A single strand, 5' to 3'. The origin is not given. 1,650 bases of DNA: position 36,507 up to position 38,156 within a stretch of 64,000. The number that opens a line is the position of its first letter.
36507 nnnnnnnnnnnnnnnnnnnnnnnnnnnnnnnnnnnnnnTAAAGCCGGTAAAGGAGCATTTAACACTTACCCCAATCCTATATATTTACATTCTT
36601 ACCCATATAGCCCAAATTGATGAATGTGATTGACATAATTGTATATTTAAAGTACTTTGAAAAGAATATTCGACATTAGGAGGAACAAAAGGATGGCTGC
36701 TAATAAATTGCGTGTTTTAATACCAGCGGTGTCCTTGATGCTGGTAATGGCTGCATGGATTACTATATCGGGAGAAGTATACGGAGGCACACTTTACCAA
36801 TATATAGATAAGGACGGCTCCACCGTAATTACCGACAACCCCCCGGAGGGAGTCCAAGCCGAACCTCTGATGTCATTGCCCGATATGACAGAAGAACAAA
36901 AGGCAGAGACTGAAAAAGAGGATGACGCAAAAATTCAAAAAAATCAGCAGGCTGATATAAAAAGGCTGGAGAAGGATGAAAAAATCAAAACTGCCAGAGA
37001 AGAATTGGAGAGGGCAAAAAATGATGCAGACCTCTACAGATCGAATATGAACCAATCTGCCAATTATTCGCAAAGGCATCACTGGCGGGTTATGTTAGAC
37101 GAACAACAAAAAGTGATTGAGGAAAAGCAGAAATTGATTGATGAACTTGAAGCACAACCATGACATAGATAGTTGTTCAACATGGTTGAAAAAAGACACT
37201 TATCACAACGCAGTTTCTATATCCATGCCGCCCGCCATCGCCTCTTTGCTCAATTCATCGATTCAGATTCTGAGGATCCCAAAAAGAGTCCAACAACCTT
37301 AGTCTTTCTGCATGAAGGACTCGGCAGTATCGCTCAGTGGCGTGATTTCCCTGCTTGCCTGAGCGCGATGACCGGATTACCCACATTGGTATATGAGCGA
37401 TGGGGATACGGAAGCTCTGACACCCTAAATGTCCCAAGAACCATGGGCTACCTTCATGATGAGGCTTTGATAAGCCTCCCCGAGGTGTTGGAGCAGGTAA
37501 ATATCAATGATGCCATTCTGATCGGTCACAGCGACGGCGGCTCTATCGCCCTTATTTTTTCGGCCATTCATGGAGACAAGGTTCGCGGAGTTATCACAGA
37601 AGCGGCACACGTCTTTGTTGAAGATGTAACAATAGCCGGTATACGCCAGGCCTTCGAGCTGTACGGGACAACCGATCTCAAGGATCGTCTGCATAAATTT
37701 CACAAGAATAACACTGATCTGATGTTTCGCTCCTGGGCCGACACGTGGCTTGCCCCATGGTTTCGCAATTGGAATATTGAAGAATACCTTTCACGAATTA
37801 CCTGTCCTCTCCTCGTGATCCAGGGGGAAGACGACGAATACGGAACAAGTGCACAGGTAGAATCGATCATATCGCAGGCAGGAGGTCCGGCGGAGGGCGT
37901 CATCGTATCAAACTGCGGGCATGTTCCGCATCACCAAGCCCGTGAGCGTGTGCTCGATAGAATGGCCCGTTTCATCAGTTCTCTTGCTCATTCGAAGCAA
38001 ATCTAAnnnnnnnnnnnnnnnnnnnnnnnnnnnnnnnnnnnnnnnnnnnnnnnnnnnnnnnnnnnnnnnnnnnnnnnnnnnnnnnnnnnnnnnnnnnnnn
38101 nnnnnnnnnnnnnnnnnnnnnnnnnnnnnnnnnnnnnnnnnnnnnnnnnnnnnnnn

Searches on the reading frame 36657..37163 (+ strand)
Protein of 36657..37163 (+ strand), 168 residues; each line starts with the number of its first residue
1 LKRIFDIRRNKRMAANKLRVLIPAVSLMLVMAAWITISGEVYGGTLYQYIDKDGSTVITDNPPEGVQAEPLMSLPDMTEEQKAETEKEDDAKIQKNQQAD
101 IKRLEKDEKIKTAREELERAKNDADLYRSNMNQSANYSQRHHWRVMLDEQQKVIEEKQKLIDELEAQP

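Call 30: search_protein_families(library=pfam, proteins=[window:36657-37163:+], max_evalue=0.001)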
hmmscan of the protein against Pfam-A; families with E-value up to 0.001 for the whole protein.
window:36657-37163:+ (168 aa): 2 families
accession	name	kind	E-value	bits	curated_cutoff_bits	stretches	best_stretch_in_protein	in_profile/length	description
PF06785.16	UPF0242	-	3.9e-06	27.5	33.5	1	18-167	41-179/194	Uncharacterised protein family (UPF0242) N-terminus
PF13511.11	DUF4124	-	4.5e-06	27.2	22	1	42-84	10-53/56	Domain of unknown function (DUF4124)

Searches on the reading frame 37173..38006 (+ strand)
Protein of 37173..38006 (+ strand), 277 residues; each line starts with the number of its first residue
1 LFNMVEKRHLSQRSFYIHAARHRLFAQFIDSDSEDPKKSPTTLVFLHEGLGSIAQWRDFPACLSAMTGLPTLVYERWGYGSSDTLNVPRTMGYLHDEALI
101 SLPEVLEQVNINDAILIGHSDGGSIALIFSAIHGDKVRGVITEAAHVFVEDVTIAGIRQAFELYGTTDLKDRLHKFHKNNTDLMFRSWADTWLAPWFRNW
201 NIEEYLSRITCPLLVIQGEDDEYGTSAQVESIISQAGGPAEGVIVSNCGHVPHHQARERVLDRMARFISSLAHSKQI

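Call 30: search_protein_families(library=pfam, proteins=[window:37173-38006:+], max_evalue=0.001)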
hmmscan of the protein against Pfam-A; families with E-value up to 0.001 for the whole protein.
window:37173-38006:+ (277 aa): 4 families
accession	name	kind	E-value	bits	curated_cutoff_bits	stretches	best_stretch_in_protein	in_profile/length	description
PF00561.26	Abhydrolase_1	-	7.5e-14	52.4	25.8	1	42-146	2-116/245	alpha/beta hydrolase fold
PF12697.13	Abhydrolase_6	-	7.1e-13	50.2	26.3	1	43-262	1-216/217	Alpha/beta hydrolase family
PF12146.15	Hydrolase_4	-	5.2e-09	36.2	27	1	40-151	3-115/239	Serine aminopeptidase, S33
PF20434.5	BD-FAE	-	0.00072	19.6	26.8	0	110-228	87-207/215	BD-FAE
